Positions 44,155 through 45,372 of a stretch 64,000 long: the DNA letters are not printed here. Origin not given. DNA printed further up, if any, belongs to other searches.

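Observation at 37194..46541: LacI-controlled locus suggesting a non-canonical aromatic ring-cleavage pathway ending in a BKACE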

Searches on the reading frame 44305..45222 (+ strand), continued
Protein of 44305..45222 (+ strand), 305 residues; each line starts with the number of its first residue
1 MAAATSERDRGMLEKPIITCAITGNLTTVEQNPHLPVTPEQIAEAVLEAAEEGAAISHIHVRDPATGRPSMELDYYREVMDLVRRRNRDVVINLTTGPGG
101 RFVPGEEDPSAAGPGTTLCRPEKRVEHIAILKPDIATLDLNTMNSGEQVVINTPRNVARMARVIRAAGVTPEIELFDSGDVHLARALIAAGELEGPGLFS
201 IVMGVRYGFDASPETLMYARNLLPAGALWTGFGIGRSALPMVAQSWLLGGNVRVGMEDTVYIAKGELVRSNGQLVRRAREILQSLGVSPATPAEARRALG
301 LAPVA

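Call 37: get_annotated_region(hit=H7, flank=9000)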
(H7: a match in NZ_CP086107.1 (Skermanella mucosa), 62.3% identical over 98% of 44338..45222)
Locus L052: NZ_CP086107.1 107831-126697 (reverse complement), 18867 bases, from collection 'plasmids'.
description: Skermanella mucosa strain KEMB 2255-438 plasmid pSM-1, complete sequence
organism: Skermanella mucosa (NCBI taxid 1789672)
taxonomy: Bacteria; Pseudomonadota; Alphaproteobacteria; Rhodospirillales; Azospirillaceae; Skermanella; Skermanella mucosa
host: -; source: single cell,crude oil contaminated deserts; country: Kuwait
typing (MOB-suite, as given by PLSDB): mobilizable; relaxase MOBP,MOBP
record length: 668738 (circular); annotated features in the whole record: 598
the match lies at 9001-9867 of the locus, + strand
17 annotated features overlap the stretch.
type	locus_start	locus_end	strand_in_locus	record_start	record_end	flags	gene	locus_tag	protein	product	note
CDS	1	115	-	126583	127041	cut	-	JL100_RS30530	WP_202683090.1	AtaL-like protein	-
CDS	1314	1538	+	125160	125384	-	-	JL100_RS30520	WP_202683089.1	antitoxin MazE family protein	-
CDS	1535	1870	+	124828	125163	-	-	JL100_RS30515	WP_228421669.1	type II toxin-antitoxin system PemK/MazF family toxin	-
CDS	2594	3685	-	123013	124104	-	-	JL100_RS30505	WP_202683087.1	LacI family DNA-binding transcriptional regulator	GO:0006351 - DNA-templated transcription [Evidence IEA]; GO:0045892 - negative regulation of DNA-templated ...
CDS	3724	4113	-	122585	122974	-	-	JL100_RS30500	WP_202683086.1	cupin domain-containing protein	-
CDS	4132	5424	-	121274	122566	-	-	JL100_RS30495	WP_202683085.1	TRAP transporter large permease subunit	-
CDS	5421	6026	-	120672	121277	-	-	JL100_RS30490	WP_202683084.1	TRAP transporter small permease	-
CDS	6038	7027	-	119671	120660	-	-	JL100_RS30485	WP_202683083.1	TRAP transporter substrate-binding protein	-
CDS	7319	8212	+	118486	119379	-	-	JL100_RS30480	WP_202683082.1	dioxygenase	GO:0009712 - catechol-containing compound metabolic process [Evidence IEA]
CDS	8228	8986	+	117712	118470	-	-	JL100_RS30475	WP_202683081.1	SDR family oxidoreductase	-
CDS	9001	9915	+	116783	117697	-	-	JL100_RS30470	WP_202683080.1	3-keto-5-aminohexanoate cleavage protein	-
CDS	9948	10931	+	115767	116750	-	-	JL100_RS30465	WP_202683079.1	zinc-binding alcohol dehydrogenase family protein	-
CDS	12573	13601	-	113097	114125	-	-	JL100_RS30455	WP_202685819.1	IS110 family transposase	-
CDS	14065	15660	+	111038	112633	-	-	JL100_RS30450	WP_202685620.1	trehalase family glycosidase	GO:0005991 - trehalose metabolic process [Evidence IEA]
CDS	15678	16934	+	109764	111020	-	-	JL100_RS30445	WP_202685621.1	glycosyltransferase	-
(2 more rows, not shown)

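Call 46: get_annotated_region(hit=H6, flank=8000)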
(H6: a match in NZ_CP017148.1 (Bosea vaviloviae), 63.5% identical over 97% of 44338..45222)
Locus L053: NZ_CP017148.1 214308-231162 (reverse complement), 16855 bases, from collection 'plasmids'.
description: Bosea vaviloviae strain Vaf18 plasmid unnamed1, complete sequence
organism: Bosea vaviloviae (NCBI taxid 1526658)
taxonomy: Bacteria; Pseudomonadota; Alphaproteobacteria; Hyphomicrobiales; Boseaceae; Bosea; Bosea vaviloviae
host: -; source: Vavilovia formosa,cell culture; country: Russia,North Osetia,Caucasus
typing (MOB-suite, as given by PLSDB): conjugative; replicon rep_cluster_456; relaxase MOBP; mating-pair formation MPF_T
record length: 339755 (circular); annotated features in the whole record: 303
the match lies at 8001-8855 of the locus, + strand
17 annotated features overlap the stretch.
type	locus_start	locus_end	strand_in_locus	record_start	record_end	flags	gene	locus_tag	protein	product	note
CDS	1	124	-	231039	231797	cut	-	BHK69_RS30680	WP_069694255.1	FadR/GntR family transcriptional regulator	-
CDS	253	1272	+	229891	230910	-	-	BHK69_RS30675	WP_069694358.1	DctP family TRAP transporter solute-binding subunit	GO:0006810 - transport [Evidence IEA]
CDS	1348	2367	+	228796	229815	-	-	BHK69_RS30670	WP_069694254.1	TRAP transporter substrate-binding protein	-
CDS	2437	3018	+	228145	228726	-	-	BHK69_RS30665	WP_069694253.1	TRAP transporter small permease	-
CDS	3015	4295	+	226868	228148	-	-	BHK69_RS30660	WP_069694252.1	TRAP transporter large permease subunit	GO:0015740 - C4-dicarboxylate transport [Evidence IEA]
CDS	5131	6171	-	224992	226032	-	-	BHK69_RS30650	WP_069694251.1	LacI family DNA-binding transcriptional regulator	GO:0006351 - DNA-templated transcription [Evidence IEA]; GO:0045892 - negative regulation of DNA-templated ...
CDS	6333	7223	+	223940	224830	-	-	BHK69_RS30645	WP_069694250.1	dioxygenase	GO:0009712 - catechol-containing compound metabolic process [Evidence IEA]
CDS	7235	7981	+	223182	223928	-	-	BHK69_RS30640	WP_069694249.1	SDR family oxidoreductase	-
CDS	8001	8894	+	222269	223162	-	-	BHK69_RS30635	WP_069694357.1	3-keto-5-aminohexanoate cleavage protein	-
CDS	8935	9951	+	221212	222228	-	-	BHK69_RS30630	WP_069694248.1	zinc-binding alcohol dehydrogenase family protein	-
CDS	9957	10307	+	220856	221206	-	-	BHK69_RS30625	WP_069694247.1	cupin domain-containing protein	-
CDS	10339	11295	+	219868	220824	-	-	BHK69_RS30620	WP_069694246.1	tripartite tricarboxylate transporter substrate-binding protein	-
CDS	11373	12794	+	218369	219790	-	-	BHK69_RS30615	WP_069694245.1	amidohydrolase family protein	-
CDS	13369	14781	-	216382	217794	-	-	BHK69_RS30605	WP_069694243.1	ATP-binding cassette domain-containing protein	-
CDS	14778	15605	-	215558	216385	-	-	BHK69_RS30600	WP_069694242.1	ABC transporter permease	-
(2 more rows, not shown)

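Call 47: get_annotated_region(hit=H14, flank=8000)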
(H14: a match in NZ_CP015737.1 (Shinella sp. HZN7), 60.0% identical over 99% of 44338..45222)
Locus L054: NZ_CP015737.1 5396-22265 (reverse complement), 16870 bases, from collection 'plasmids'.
description: Shinella sp. HZN7 plasmid pShin-01, complete sequence
organism: Shinella sp. HZN7 (NCBI taxid 879274)
taxonomy: Bacteria; Pseudomonadota; Alphaproteobacteria; Hyphomicrobiales; Rhizobiaceae; Shinella; Shinella sp. HZN7
host: -; source: -; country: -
typing (MOB-suite, as given by PLSDB): non-mobilizable
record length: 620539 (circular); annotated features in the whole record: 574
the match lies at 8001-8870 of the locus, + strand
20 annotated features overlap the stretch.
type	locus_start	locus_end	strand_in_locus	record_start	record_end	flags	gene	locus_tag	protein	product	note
CDS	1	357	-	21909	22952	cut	-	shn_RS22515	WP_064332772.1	LacI family DNA-binding transcriptional regulator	GO:0006351 - DNA-templated transcription [Evidence IEA]; GO:0045892 - negative regulation of DNA-templated ...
CDS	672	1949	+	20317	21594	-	-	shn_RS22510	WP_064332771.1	amino acid ABC transporter substrate-binding protein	-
CDS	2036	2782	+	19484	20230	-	-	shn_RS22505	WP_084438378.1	ABC transporter ATP-binding protein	-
CDS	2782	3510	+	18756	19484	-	-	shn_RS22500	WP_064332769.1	ABC transporter ATP-binding protein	-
CDS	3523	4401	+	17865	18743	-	-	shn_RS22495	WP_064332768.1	branched-chain amino acid ABC transporter permease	GO:0015803 - branched-chain amino acid transport [Evidence IEA]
CDS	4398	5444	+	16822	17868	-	-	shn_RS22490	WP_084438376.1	branched-chain amino acid ABC transporter permease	GO:0015803 - branched-chain amino acid transport [Evidence IEA]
CDS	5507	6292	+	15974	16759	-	-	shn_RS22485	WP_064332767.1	glutathione S-transferase family protein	GO:0006749 - glutathione metabolic process [Evidence IEA]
CDS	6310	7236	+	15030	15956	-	-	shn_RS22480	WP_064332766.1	dioxygenase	GO:0009712 - catechol-containing compound metabolic process [Evidence IEA]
CDS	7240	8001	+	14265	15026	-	-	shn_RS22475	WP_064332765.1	SDR family oxidoreductase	-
CDS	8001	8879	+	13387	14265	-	-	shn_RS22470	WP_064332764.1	3-keto-5-aminohexanoate cleavage protein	-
CDS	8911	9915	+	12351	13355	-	-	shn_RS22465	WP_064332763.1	zinc-binding alcohol dehydrogenase family protein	-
CDS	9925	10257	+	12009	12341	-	-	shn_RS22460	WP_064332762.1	cupin domain-containing protein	-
CDS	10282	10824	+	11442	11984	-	-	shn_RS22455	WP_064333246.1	gamma carbonic anhydrase family protein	-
CDS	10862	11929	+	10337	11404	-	-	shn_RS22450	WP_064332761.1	alpha/beta hydrolase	-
CDS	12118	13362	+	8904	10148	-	-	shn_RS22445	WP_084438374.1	acyl-CoA dehydrogenase family protein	-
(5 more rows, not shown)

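Call 49: get_annotated_region(hit=H15, flank=9000)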
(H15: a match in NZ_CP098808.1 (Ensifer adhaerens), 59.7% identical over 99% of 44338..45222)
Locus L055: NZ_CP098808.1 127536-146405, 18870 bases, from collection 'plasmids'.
description: Ensifer adhaerens strain M8 plasmid pA, complete sequence
organism: Ensifer adhaerens (NCBI taxid 106592)
taxonomy: Bacteria; Pseudomonadota; Alphaproteobacteria; Hyphomicrobiales; Rhizobiaceae; Ensifer; Ensifer adhaerens
host: -; source: whole organism,soil; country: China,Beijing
typing (MOB-suite, as given by PLSDB): non-mobilizable; mating-pair formation MPF_T
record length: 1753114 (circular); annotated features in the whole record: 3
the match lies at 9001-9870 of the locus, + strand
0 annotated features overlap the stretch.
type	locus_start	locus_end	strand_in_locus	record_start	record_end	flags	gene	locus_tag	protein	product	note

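Call 50: get_annotated_region(hit=H4, flank=9000)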
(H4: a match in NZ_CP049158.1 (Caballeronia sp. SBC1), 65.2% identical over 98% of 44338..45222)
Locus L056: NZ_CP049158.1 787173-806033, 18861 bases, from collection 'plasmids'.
description: Caballeronia sp. SBC1 plasmid pSBC1_2, complete sequence
organism: Caballeronia sp. SBC1 (NCBI taxid 2705548)
taxonomy: Bacteria; Pseudomonadota; Betaproteobacteria; Burkholderiales; Burkholderiaceae; Caballeronia; Caballeronia sp. SBC1
host: -; source: whole organism,soil; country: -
typing (MOB-suite, as given by PLSDB): mobilizable; relaxase MOBP
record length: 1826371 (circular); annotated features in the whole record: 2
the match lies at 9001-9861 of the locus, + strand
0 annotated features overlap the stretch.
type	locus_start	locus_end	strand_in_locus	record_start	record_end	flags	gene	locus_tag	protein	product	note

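Call 51: get_annotated_region(hit=H9, flank=9000)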
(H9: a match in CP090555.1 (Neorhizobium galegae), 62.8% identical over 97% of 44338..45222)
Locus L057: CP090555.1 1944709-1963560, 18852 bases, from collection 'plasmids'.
description: Neorhizobium galegae strain VafX2 plasmid pNgVX, complete sequence
organism: Neorhizobium galegae (NCBI taxid 399)
taxonomy: Bacteria; Pseudomonadota; Alphaproteobacteria; Hyphomicrobiales; Rhizobiaceae; Neorhizobium; Neorhizobium galegae
host: -; source: Galega,Cell culture; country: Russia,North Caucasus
typing (MOB-suite, as given by PLSDB): conjugative; relaxase MOBP; mating-pair formation MPF_T
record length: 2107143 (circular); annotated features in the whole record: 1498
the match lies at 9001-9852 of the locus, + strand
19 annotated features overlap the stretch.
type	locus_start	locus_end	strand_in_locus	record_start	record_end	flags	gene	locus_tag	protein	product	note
CDS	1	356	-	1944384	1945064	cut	-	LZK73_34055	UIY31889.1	glutathione S-transferase N-terminal domain-containing protein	-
CDS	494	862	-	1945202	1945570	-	-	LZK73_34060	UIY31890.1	molybdopterin-dependent oxidoreductase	-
CDS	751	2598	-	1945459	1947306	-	-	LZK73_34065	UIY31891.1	molybdopterin-dependent oxidoreductase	-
CDS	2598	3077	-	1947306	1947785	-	-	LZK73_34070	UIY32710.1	(2Fe-2S)-binding protein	-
CDS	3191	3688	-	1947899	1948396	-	-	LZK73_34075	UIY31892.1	tripartite tricarboxylate transporter substrate binding protein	-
CDS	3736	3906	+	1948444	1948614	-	-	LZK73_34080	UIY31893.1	hypothetical protein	-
CDS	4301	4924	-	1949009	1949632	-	-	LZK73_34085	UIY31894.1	nuclear transport factor 2 family protein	-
CDS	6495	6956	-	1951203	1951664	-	-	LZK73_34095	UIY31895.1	tripartite tricarboxylate transporter TctB family protein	-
CDS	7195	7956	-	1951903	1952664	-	-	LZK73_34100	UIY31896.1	SDR family oxidoreductase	-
CDS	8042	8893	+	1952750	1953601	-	-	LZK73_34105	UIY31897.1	hypothetical protein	-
CDS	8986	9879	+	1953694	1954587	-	-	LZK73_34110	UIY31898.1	3-keto-5-aminohexanoate cleavage protein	-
CDS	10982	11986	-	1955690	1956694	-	-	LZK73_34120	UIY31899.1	NAD(P)H-quinone oxidoreductase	-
CDS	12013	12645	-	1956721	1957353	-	-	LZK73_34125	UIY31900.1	DUF6282 family protein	-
CDS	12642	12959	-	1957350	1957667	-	-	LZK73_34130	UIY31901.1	DUF6282 family protein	-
CDS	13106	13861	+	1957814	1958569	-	-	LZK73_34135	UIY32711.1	helix-turn-helix domain-containing protein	-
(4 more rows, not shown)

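Call 54: search_protein_families(library=pfam, proteins=[L056:2914-4029:+, L056:4048-5622:+, L056:5544-7055:+, L056:9867-10406:+, L056:10271-11017:+, L056:11530-12513:-, L056:12659-13102:-, L056:14338-16065:+, L057:8042-8893:+, L051:5256-5546:-], max_evalue=0.00001)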
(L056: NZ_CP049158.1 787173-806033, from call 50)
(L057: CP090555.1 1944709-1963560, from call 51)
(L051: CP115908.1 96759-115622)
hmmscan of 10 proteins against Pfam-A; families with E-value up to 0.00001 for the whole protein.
L056:2914-4029:+ (371 aa): 4 families
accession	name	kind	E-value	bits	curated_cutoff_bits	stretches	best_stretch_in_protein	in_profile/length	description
PF16576.10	HlyD_D23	-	4.8e-16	59.1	30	1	64-306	19-187/214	Barrel-sandwich domain of CusB or HlyD membrane-fusion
PF13437.12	HlyD_3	-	5.4e-13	50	22.2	1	230-352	1-106/106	HlyD family secretion protein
PF00529.27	CusB_dom_1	-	2.7e-09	37.6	26.5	1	117-359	12-87/89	Cation efflux system protein CusB domain 1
PF13533.13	Biotin_lipoyl_2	-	8.9e-07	29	29.8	0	67-96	3-32/32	Biotin-lipoyl like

L056:4048-5622:+ (524 aa): 1 family
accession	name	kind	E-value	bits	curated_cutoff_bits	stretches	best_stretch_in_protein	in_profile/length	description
PF07690.21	MFS_1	-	1e-44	153.3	33.4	1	24-418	1-346/347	Major Facilitator Superfamily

L056:5544-7055:+ (503 aa): 1 family
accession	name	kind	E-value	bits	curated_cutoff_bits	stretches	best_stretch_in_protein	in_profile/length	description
PF02321.23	OEP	-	9e-45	153.2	22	2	91-275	1-186/187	Outer membrane efflux protein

L056:9867-10406:+ (179 aa): 2 families
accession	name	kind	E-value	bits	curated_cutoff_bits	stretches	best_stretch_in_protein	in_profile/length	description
PF00132.30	Hexapep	-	2.9e-14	52.5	27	1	14-47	3-36/36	Bacterial transferase hexapeptide (six repeats)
PF25084.1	LbH_EIF2B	-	1.4e-08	35.1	54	1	50-132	20-101/105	EIF2B subunit epsilon LbH domain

L056:10271-11017:+ (248 aa): 0 families

L056:11530-12513:- (327 aa): 4 families
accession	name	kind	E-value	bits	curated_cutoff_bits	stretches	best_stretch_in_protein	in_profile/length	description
PF12833.13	HTH_18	-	1.6e-18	67.2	33.6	1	235-309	2-78/80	Helix-turn-helix domain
PF02311.25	AraC_binding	-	2.4e-10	40.7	21.1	1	80-171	11-116/135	AraC-like ligand binding domain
PF00165.29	HTH_AraC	-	3.3e-09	37.1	26.6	0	272-309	4-41/42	Bacterial regulatory helix-turn-helix proteins, AraC family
PF07883.17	Cupin_2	-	5.2e-06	26.5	27.2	0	80-139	7-65/70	Cupin domain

L056:12659-13102:- (147 aa): 0 families

L056:14338-16065:+ (575 aa): 12 families
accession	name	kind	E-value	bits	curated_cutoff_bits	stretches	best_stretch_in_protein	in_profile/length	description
PF07992.20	Pyr_redox_2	-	2.3e-34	119.6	26.1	1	256-560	1-291/291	Pyridine nucleotide-disulphide oxidoreductase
PF13738.12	Pyr_redox_3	-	4.2e-19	69.3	30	1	342-514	110-288/305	Pyridine nucleotide-disulphide oxidoreductase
PF00027.35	cNMP_binding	-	3.6e-18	65.8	27.5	1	58-142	1-86/89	Cyclic nucleotide-binding domain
PF00070.33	Pyr_redox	-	1.1e-11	45.6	22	1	402-473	2-78/82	Pyridine nucleotide-disulphide oxidoreductase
PF01946.23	Thi4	-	3.1e-08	33.6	26.2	1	255-294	17-58/235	Thi4 family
PF01266.30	DAO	-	8.8e-08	32.5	27.9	1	257-299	1-45/353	FAD dependent oxidoreductase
PF12831.13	FAD_oxidored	-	1e-07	32.1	27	1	257-293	1-38/416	FAD dependent oxidoreductase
PF03486.20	HI0933_like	-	1.7e-07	31.4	50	0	257-288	2-33/244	HI0933-like protein Rossmann domain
PF00890.30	FAD_binding_2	-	1e-06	28.7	20.4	1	257-294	1-39/414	FAD binding domain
PF13450.12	NAD_binding_8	-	1.1e-06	29.2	21.9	1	260-298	1-40/68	NAD(P)-binding Rossmann-like domain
PF01134.28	GIDA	-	2.6e-06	27.2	22.1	0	257-284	1-28/391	Glucose inhibited division protein A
PF13434.12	Lys_Orn_oxgnase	-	7.3e-06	25.8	21.3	0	343-452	129-243/339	L-lysine 6-monooxygenase/L-ornithine 5-monooxygenase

L057:8042-8893:+ (283 aa): 0 families

L051:5256-5546:- (96 aa): 1 family
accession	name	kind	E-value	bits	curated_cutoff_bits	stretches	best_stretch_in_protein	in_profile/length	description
PF03795.20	YCII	-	1.8e-14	54.4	24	1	1-88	1-94/95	YCII-related domain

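Call 77: search_protein_families(library=pfam, proteins=[L041:4477-5364:-, L041:5361-7802:-, L041:8011-9213:+, L041:10868-12091:-, L041:12018-13172:-, L041:13272-14510:-, L041:14528-15613:+, L041:15716-16804:+, L019:8198-8959:-, L019:8956-9924:-], max_evalue=0.00001)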
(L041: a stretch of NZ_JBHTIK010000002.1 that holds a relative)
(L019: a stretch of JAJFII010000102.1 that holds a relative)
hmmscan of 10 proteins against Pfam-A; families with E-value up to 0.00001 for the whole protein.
L041:4477-5364:- (295 aa): 1 family
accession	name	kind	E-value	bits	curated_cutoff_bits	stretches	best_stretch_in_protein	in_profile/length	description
PF00440.29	TetR_N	-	4.3e-11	42.8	24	1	89-135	1-47/47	Bacterial regulatory proteins, tetR family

L041:5361-7802:- (813 aa): 2 families
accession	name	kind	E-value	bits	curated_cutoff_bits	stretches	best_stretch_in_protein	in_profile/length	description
PF00593.30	TonB_dep_Rec_b-barrel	-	2.7e-49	169.7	27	1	283-764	14-436/436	TonB dependent receptor-like, beta-barrel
PF07715.20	Plug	-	7.7e-15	55.8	23.9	1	76-187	2-107/107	TonB-dependent Receptor Plug Domain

L041:8011-9213:+ (400 aa): 2 families
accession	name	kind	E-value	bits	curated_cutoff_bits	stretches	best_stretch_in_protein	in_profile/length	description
PF13378.12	MR_MLE_C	-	2.7e-47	161.8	29.4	1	149-370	2-217/219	Enolase C-terminal domain-like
PF02746.21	MR_MLE_N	-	5.7e-19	68.9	22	1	36-128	27-117/117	Mandelate racemase / muconate lactonizing enzyme, N-terminal domain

L041:10868-12091:- (407 aa): 2 families
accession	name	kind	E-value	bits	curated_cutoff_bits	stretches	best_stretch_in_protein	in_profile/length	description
PF01546.33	Peptidase_M20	-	1.4e-45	156.2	24.6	1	91-402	1-205/206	Peptidase family M20/M25/M40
PF07687.19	M20_dimer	-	2.9e-07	30.9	21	1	203-299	7-103/107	Peptidase dimerisation domain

L041:12018-13172:- (384 aa): 1 family
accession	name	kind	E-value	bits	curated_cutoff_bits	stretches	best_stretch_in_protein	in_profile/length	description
PF03417.21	AAT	-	5.5e-08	33.2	23.2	1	140-284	8-154/225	Acyl-coenzyme A:6-aminopenicillanic acid acyl-transferase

L041:13272-14510:- (412 aa): 3 families
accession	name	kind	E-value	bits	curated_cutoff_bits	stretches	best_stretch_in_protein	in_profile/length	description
PF00579.31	tRNA-synt_1b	-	1.3e-74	251.6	21.1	1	44-332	9-291/292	tRNA synthetases class I (W and Y)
PF22421.1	SYY_C-terminal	-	1.9e-09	37.8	27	1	339-394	7-63/83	Tyrosine--tRNA ligase SYY-like C-terminal domain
PF01479.30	S4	-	3.2e-08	33.6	22.8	1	351-392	2-43/48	S4 domain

L041:14528-15613:+ (361 aa): 1 family
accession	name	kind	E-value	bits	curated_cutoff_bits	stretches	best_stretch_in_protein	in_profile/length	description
PF03702.20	AnmK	-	7.6e-81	272.5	24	1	7-360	2-366/367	Anhydro-N-acetylmuramic acid kinase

L041:15716-16804:+ (362 aa): 1 family
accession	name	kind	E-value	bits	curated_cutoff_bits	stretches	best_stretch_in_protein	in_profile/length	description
PF01063.24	Aminotran_4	-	2.2e-32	113.2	28.5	1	75-314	2-220/223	Amino-transferase class IV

L019:8198-8959:- (253 aa): 3 families
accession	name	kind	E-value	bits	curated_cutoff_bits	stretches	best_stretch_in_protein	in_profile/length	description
PF13561.12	adh_short_C2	-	1.2e-55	189.1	27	1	15-252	1-236/236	Enoyl-(Acyl carrier protein) reductase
PF00106.31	adh_short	-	2.7e-44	151.5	26.6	1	9-207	1-194/195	short chain dehydrogenase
PF08659.16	KR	-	1.9e-06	28.4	22.6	1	12-175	4-161/180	KR domain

L019:8956-9924:- (322 aa): 2 families
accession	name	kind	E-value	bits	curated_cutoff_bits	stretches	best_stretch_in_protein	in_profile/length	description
PF02737.24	3HCDH_N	-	4.8e-43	147.6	22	1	10-186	1-177/180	3-hydroxyacyl-CoA dehydrogenase, NAD binding domain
PF00725.27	3HCDH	-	9.2e-11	42.6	22.1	1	192-290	1-97/97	3-hydroxyacyl-CoA dehydrogenase, C-terminal domain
